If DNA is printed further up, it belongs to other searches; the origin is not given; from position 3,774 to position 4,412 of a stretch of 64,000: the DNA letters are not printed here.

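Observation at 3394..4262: SOS-gated two-gene cassette of unknown function beside lexA (candidate novel SOS effector/regulator module)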

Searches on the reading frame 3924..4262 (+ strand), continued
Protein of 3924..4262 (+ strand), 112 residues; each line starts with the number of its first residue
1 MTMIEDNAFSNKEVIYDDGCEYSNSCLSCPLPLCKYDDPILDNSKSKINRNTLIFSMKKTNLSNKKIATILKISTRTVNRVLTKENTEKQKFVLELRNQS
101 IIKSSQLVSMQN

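Call 50: search_protein_families(library=pfam, proteins=[L070:1998-2330:+, L070:3962-4258:+, L070:4268-5578:+, L070:7211-7729:+, L070:5844-7142:-, L070:2275-2553:+, L074:4364-5122:+, L074:5271-6038:+, L074:2023-2349:+, L074:653-1456:+], max_evalue=0.1)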
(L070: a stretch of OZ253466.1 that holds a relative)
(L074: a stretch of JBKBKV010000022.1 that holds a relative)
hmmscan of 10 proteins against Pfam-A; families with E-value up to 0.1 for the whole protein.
L070:1998-2330:+ (110 aa): 2 families
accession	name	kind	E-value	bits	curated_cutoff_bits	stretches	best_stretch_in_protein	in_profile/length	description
PF16848.10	SoDot-IcmSS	-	0.02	15.4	25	1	17-95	26-101/178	Substrate of the Dot/Icm secretion system, putative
PF08455.15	SNF2_assoc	-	0.05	13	27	1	26-105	58-135/373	Bacterial SNF2 helicase associated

L070:3962-4258:+ (98 aa): 21 families
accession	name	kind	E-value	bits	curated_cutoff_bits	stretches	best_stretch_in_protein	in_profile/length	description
PF13384.12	HTH_23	-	1.8e-06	28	24.6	1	66-93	14-41/50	Homeodomain-like domain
PF13542.12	HTH_Tnp_ISL3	-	1.9e-05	24.5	27.4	1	62-92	20-49/51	Helix-turn-helix domain of transposase family ISL3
PF13518.12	HTH_28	-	5e-05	23.7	25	1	60-92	4-35/52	Helix-turn-helix domain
PF08281.18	Sigma70_r4_2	-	6.3e-05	23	25.7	1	57-94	14-51/54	Sigma-70, region 4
PF04545.22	Sigma70_r4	-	0.00018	21.4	24.1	1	57-93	8-44/50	Sigma-70, region 4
PF13936.12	HTH_38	-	0.00029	20.9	27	1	58-92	9-43/44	Helix-turn-helix domain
PF13551.12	HTH_29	-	0.00051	20.5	28.1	1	65-94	7-37/64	Winged helix-turn helix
PF00196.25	GerE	-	0.00094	19.2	23.5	1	57-87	6-35/57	Bacterial regulatory proteins, luxR family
PF08765.17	Mor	-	0.0044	17.4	24.9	1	55-96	59-98/107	Mor transcription activator family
PF02796.21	HTH_7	-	0.0045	17.5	23.8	1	67-91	19-43/45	Helix-turn-helix domain of resolvase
PF07638.17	Sigma70_ECF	-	0.0077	16.6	21.1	1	55-96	137-178/185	ECF sigma factor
PF13335.12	Mg_chelatase_C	-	0.013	16.5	26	1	51-95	28-72/94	Magnesium chelatase, subunit ChlI C-terminal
PF13560.12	HTH_31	-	0.014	16.2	27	1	51-93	4-38/64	Helix-turn-helix domain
PF13613.12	HTH_Tnp_4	-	0.014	15.4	27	1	71-91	21-41/53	Helix-turn-helix of DDE superfamily endonuclease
PF00165.29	HTH_AraC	-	0.016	15.7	26.6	1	67-90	6-29/42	Bacterial regulatory helix-turn-helix proteins, AraC family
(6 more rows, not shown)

L070:4268-5578:+ (436 aa): 4 families
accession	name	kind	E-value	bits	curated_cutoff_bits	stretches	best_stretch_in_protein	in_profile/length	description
PF05133.19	SPP1_portal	-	7e-20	71.8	25.5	1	22-433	16-409/416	Phage portal protein, SPP1 Gp6-like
PF16510.12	P22_portal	-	1.2e-07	31.1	26.1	1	15-131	12-136/594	Phage P22-like portal protein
PF23899.1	SU10_portal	-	0.0043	16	30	0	194-231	297-332/593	Phage SU10 portal protein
PF13264.11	DUF4055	-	0.011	16.3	25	1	245-291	16-66/140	Domain of unknown function (DUF4055)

L070:7211-7729:+ (172 aa): 5 families
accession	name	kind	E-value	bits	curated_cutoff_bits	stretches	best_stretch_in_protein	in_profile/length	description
PF25366.1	RUFY4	-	0.00076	20.2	27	1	29-80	10-61/90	RUFY4-like domain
PF08614.16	ATG16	-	0.017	15.7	33.7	1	29-84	96-151/200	Autophagy protein 16 (ATG16)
PF16808.10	PKcGMP_CC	-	0.058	13.4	35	1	50-69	2-21/35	Coiled-coil N-terminus of cGMP-dependent protein kinase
PF16326.10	ABC_tran_CTD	-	0.094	13.4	32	0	41-90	7-61/69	ABC transporter C-terminal domain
PF12795.12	MscS_porin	-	0.094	12.7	34.4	0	30-89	66-125/238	Mechanosensitive ion channel porin domain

L070:5844-7142:- (432 aa): 1 family
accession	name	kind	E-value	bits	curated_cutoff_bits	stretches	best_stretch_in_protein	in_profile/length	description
PF20272.3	E2-Crich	-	0.08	13.9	27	0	43-72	91-124/128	Cysteine-rich domain, C-terminal to E2 domain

L070:2275-2553:+ (92 aa): 0 families

L074:4364-5122:+ (252 aa): 8 families
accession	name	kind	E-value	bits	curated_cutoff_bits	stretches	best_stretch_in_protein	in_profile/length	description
PF01370.27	Epimerase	-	7.8e-21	75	20.9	1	4-179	1-175/240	NAD dependent epimerase/dehydratase family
PF16363.11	GDP_Man_Dehyd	-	3.9e-09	36.8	27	1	37-174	53-181/332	GDP-mannose 4,6 dehydratase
PF01073.25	3Beta_HSD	-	1.3e-08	34.7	22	1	40-115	49-128/280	3-beta hydroxysteroid dehydrogenase/isomerase family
PF13460.12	NAD_binding_10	-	2.3e-05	24.8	27.2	1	37-107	40-102/184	NAD(P)H-binding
PF04321.23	RmlD_sub_bind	-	3.6e-05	23.4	27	1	3-125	2-109/287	RmlD substrate binding domain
PF07993.18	NAD_binding_4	-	0.0009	18.9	20.1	1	59-185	90-210/258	Male sterility protein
PF02719.21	Polysacc_synt_2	-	0.0064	16.1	20.2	1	39-103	57-128/293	Polysaccharide biosynthesis protein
PF05368.20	NmrA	-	0.015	15.3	27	1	3-106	4-110/298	NmrA-like family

L074:5271-6038:+ (255 aa): 0 families

L074:2023-2349:+ (108 aa): 0 families

L074:653-1456:+ (267 aa): 1 family
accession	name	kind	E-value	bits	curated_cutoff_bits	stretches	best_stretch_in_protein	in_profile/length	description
PF00459.30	Inositol_P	-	4.2e-65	220.4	27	1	15-256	6-259/271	Inositol monophosphatase family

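Call 57: fold_search(model_id=the predicted structure, library=pdb)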
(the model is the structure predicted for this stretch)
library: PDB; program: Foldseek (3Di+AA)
matches with E <= 10: 515; with E <= 0.001: 0
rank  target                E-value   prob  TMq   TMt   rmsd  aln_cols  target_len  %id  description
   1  2r0q_D                8.0e-01  0.96  0.34  0.20   1.0        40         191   22  Crystal structure of a serine recombinase- DNA regulatory complex (released 2008-04-01)
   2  7bhy_A                8.0e-01  0.75  0.33  0.59   2.7        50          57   24  DNA-binding domain of DeoR in complex with the DNA operator (released 2021-11-10)
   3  3ulq_B                9.1e-01  0.94  0.30  0.57   0.8        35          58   31  Crystal Structure of the Anti-Activator RapF Complexed with the Response Regulator ComA DNA Binding Domain (released 2012-01-04)
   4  1zlj_B                9.1e-01  0.41  0.26  0.39   7.6        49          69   20  Crystal Structure of the Mycobacterium tuberculosis Hypoxic Response Regulator DosR C-terminal Domain (released 2006-01-31)
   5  1je8_A                9.7e-01  0.66  0.31  0.49   3.1        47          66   23  Two-Component response regulator NarL/DNA Complex: DNA Bending Found in a High Affinity Site (released 2002-09-27)
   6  5yi3_B                9.7e-01  0.57  0.31  0.25   5.1        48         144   25  Structure of Lactococcus lactis ZitR, C30S mutant in complex with DNA (released 2017-12-06)
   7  9a7s_A                9.7e-01  0.30  0.38  0.18  18.1       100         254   18  Integrative model of RPSD-RPOB by crosslinking MS and deep learning (released 2024-09-18)
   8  5cy1_A                1.0e+00  0.97  0.34  0.21   0.5        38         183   21  Tn3 resolvase - site III complex crystal form I (released 2017-01-11)
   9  1fse_A                1.0e+00  0.84  0.34  0.55   4.7        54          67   26  CRYSTAL STRUCTURE OF THE BACILLUS SUBTILIS REGULATORY PROTEIN GERE (released 2001-03-21)
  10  8r7y_B                1.0e+00  0.66  0.33  0.13   2.8        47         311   26  Deoxyribonucleoside regulator DeoR in complex with the DNA operator (released 2024-06-19)
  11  1zlk_A                1.0e+00  0.18  0.25  0.37   7.6        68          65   25  Crystal Structure of the Mycobacterium tuberculosis Hypoxic Response Regulator DosR C-terminal Domain-DNA Complex (released 2006-01-31)
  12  5cy2_A                1.1e+00  0.96  0.34  0.21   0.5        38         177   21  Tn3 resolvase - site III complex crystal form II (released 2017-01-11)
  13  8b4h_A                1.1e+00  0.95  0.29  0.09   0.5        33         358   27  IstA transposase cleaved donor complex (released 2023-05-03)
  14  1fse_D                1.1e+00  0.94  0.31  0.51   0.7        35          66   28  CRYSTAL STRUCTURE OF THE BACILLUS SUBTILIS REGULATORY PROTEIN GERE (released 2001-03-21)
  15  6jqs                  1.1e+00  0.94  0.31  0.50   0.7        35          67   34  Structure of Transcription factor, GerE (released 2019-04-24)
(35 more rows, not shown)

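Call 58: find_related_loci(query=A6, collection=viral_contigs, flank=6000)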
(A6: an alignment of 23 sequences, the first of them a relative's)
Query A6 (150 aa) in viral_contigs; peptide patterns used: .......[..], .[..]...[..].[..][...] (x = any residue, [..] = any of these).
69 stretches matched a pattern, but none encodes a relative of the query by tblastn (E <= 1e-3).

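Call 59: search_dna_similar(query=L070:3962-4258:+, collection=phages, mode=protein, max_evalue=0.01)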
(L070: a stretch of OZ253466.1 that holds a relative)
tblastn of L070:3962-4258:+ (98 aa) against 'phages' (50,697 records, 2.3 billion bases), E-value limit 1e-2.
No match.
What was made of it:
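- Tried and rejected: ORF2 relatives were not found in IMG/VR or GenBank phages (calls 58, 59).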

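Call 61: search_solved_structures(query=A7, max_evalue=10, show_alignments=2)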
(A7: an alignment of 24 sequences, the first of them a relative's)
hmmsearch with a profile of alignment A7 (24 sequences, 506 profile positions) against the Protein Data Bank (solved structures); distinct sequences matched with E-value up to 10: 2.
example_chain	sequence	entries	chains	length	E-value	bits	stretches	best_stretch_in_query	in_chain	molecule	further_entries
6e4j_A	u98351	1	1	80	0.98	11.3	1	32-99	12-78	Uncharacterized protein PF2048.1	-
6ns8_A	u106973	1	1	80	1.1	11.1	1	32-99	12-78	Uncharacterized protein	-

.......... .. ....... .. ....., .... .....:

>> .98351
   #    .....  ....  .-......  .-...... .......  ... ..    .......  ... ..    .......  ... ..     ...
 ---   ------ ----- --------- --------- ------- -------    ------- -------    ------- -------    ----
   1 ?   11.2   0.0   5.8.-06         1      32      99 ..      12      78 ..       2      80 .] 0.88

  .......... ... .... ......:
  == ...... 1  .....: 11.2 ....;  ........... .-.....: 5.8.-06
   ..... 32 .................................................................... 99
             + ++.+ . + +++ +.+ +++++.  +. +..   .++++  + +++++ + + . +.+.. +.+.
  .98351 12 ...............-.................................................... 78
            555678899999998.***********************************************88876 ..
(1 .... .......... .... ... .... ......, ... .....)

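Call 64: search_solved_structures(query=A8, max_evalue=10, show_alignments=1)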
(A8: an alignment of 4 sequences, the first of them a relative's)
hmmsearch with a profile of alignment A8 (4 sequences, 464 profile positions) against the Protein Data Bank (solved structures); distinct sequences matched with E-value up to 10: 0.
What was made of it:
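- Tried and rejected: PDB sequence searches with the family B + TerL profile and with the TerL-like profile found nothing useful (calls 61, 64).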

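Call 65: search_protein_families(library=ncbifam, proteins=[window:3924-4262:+, L023:3157-3954:+, L023:4001-4441:+, L070:2529-3932:+, L070:3962-4258:+], max_evalue=0.1)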
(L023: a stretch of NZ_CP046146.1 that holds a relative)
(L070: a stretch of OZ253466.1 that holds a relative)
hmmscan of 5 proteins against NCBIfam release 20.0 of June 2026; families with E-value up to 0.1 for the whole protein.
window:3924-4262:+ (112 aa): 13 families
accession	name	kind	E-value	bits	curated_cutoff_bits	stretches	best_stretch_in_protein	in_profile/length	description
NF049968.1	QhpR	equivalog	0.00096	18.4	250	1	51-99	192-240/284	AraC-like transcriptional regulator QhpR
TIGR02985.1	Sig70_bacteroi1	subfamily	0.0046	17.2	126.4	1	53-84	121-153/162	RNA polymerase sigma-70 factor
NF033546.1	transpos_IS21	equivalog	0.0061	16.1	160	1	57-91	4-39/294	IS21 family transposase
NF053784.1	TranRegCyprAlk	equivalog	0.0078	15.6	500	1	49-92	240-283/336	transcriptional regulator CypR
NF040595.1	HTH_Cbp1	equivalog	0.0081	16.1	140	1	52-103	53-104/135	CRISPR DNA repeat-binding protein Cbp1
NF033558.1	transpos_IS1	equivalog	0.0085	16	100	1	44-103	38-96/199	IS1 family transposase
NF052366.1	photon_PedR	equivalog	0.01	16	120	1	50-88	6-48/74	photosynthetic electron transport-dependent transcriptional regulator PedR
TIGR03020.2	EpsA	equivalog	0.036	13.7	170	1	49-103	193-244/247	XrtB/PEP-CTERM-associated transcriptional regulator EpsA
NF047541.1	telomere_Tpg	equivalog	0.038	14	90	1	52-91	25-64/183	telomere-protecting terminal protein Tpg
TIGR02607.1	antidote_HigA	equivalog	0.045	13.6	47.7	1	57-86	16-45/81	HigA family addiction module antitoxin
NF050186.1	TransRegGliRPseudo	equivalog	0.057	12.8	570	1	50-99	241-290/338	AraC family transcriptional regulator GliR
NF049845.1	Xre_ParS_antitoxin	subfamily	0.072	13.2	90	1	57-85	11-39/112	type II RES/Xre toxin-antitoxin system antitoxin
NF033545.0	transpos_IS630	equivalog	0.075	12.5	100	1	51-89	2-40/299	IS630 family transposase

L023:3157-3954:+ (266 aa): 1 family
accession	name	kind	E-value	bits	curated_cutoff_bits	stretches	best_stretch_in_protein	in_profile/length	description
TIGR04487.1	SoxY_para_1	exception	0.06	13.1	172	0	164-219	56-109/146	SoxY-related AACIE arm protein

L023:4001-4441:+ (147 aa): 9 families
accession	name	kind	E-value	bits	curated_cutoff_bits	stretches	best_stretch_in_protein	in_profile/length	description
TIGR02937.1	sigma70-ECF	superfamily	8.7e-05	22.2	42.9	1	65-99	121-156/165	sigma-70 family RNA polymerase sigma factor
NF033577.2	transpos_IS481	equivalog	0.0028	17.2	224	1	72-100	9-37/284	IS481 family transposase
NF033545.0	transpos_IS630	equivalog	0.0074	15.8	100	1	68-103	4-39/299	IS630 family transposase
NF033546.1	transpos_IS21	equivalog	0.0078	15.8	160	1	71-109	3-42/294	IS21 family transposase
NF040785.1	CD3324_fam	subfamily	0.0088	16.1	65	1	58-97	43-82/82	CD3324 family protein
NF033550.5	transpos_ISL3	equivalog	0.028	13.5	180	1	40-103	51-114/370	ISL3 family transposase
NF038385.1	IS66_access_TnpA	equivalog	0.034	13.7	150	1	69-103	8-43/190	IS66-like element accessory protein TnpA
NF008384.0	PRK11179.1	equivalog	0.039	13.8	227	1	72-99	19-46/153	transcriptional regulator AsnC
TIGR02985.1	Sig70_bacteroi1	subfamily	0.095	12.9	126.4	0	68-99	121-153/162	RNA polymerase sigma-70 factor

L070:2529-3932:+ (468 aa): 0 families

L070:3962-4258:+ (98 aa): 20 families
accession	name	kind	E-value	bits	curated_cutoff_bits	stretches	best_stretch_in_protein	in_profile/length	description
TIGR02937.1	sigma70-ECF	superfamily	3.8e-06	26.6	42.9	1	56-95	120-159/165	sigma-70 family RNA polymerase sigma factor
NF033545.0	transpos_IS630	equivalog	0.00061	19.3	100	1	59-94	2-37/299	IS630 family transposase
NF040785.1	CD3324_fam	subfamily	0.00084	19.4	65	1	50-90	43-82/82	CD3324 family protein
TIGR02980.1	SigBFG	subfamily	0.00092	19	234.35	1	55-93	180-218/227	SigB/SigF/SigG family RNA polymerase sigma factor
TIGR04111.1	BcepMu_gp16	hypoth_equivalog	0.001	19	34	1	67-94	11-38/55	phage-associated protein, BcepMu gp16 family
TIGR02999.1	Sig-70_X6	subfamily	0.0013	18.7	126.15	1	53-96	134-177/183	ECF-type sigma factor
NF048019.1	IS256_Zn_var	equivalog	0.0013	18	150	1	53-96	33-76/304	IS256 family transposase, variant Zn-binding type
NF007685.0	PRK10360.1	equivalog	0.0031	17.4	258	1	54-87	138-170/196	response regulator transcription factor UhpA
NF005514.0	PRK07122.1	subfamily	0.0058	15.8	372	1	56-94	218-256/264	RNA polymerase sigma factor SigF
NF033577.2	transpos_IS481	equivalog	0.0068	16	224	1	61-95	5-39/284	IS481 family transposase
NF033546.1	transpos_IS21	equivalog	0.0098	15.4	160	1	65-93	4-32/294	IS21 family transposase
TIGR02844.1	spore_III_D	equivalog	0.01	16.1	111.5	1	57-89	7-39/80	sporulation transcriptional regulator SpoIIID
TIGR01282.1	nifD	equivalog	0.01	14.6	653.55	1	9-93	119-198/466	nitrogenase molybdenum-iron protein alpha chain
TIGR03541.1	reg_near_HchA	equivalog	0.012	15.2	215.6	1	50-94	168-211/232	PA1136 family autoinducer-binding transcriptional regulator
NF049968.1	QhpR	equivalog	0.02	14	250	1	71-97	204-230/284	AraC-like transcriptional regulator QhpR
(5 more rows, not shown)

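Call 76: find_encoding_contigs(protein=P0001, flank=6000, max_places=4)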
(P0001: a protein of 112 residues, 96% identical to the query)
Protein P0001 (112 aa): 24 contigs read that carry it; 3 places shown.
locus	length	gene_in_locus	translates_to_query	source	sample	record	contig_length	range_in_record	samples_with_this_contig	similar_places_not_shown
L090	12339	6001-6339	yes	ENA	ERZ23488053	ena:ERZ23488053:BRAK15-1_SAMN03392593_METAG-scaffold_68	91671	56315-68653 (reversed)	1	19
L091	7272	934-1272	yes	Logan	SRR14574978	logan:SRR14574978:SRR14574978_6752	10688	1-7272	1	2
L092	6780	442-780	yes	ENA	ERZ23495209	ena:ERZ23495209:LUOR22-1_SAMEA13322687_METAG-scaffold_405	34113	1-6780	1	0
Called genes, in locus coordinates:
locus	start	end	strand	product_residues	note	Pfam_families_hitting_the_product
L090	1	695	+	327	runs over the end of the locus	PF00586:AIRS, PF02769:AIRS_C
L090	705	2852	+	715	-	PF01966:HD, PF13328:HD_4, PF04607:RelA_SpoT, PF02824:TGS, PF28438:RelA_RIS, PF13291:ACT_4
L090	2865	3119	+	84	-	PF01649:Ribosomal_S20p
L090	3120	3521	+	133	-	-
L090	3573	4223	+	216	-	PF01726:LexA_DNA_bind, PF00717:Peptidase_S24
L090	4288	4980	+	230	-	-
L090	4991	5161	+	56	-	-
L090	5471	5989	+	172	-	-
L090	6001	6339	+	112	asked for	-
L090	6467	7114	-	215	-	PF01895:PhoU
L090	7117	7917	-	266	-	PF00005:ABC_tran, PF02463:SMC_N, PF13304:AAA_21 (weak)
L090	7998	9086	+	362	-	PF21016:RlmN_N, PF04055:Radical_SAM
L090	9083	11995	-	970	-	PF01565:FAD_binding_4, PF02913:FAD-oxidase_C, PF13183:Fer4_8, PF13534:Fer4_17, PF02754:CCG (faint)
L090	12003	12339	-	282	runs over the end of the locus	PF03449:GreA_GreB_N, PF01272:GreA_GreB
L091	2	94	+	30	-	?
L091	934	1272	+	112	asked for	-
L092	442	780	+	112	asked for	-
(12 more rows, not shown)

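Call 77: find_encoding_contigs(protein=P0002, flank=6000, max_places=3)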
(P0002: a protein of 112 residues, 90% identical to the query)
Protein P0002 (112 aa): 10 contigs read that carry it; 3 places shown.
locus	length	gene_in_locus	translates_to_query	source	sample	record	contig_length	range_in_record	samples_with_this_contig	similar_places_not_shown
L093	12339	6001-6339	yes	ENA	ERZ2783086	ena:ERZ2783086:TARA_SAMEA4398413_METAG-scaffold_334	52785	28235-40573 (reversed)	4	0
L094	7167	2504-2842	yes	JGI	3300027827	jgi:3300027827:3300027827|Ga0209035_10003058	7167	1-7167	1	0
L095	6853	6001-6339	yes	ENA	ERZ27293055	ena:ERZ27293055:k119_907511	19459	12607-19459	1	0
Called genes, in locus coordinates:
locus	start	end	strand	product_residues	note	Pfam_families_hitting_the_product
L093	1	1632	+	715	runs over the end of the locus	PF01966:HD, PF13328:HD_4, PF04607:RelA_SpoT, PF02824:TGS, PF28438:RelA_RIS, PF13291:ACT_4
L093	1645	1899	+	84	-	PF01649:Ribosomal_S20p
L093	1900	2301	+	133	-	-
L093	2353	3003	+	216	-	PF01726:LexA_DNA_bind, PF00717:Peptidase_S24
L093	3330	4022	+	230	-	-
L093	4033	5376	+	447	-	PF14240:YHYH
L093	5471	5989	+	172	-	-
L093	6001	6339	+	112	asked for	-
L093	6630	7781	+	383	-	PF02746:MR_MLE_N, PF13378:MR_MLE_C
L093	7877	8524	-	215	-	PF01895:PhoU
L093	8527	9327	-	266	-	PF20703:nSTAND1 (faint), PF00005:ABC_tran, PF02463:SMC_N, PF13304:AAA_21 (weak)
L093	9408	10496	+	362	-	PF21016:RlmN_N, PF04055:Radical_SAM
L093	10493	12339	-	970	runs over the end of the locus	PF01565:FAD_binding_4, PF02913:FAD-oxidase_C, PF13183:Fer4_8, PF13534:Fer4_17, PF02754:CCG (faint)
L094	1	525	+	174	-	?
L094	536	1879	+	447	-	PF14240:YHYH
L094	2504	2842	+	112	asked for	-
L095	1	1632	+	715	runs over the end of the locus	PF01966:HD, PF13328:HD_4, PF04607:RelA_SpoT, PF02824:TGS, PF28438:RelA_RIS, PF13291:ACT_4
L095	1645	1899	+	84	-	PF01649:Ribosomal_S20p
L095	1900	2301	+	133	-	-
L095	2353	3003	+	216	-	PF01726:LexA_DNA_bind, PF00717:Peptidase_S24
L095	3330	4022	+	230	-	-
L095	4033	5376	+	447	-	PF14240:YHYH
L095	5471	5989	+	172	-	-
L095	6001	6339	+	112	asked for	-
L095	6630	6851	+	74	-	?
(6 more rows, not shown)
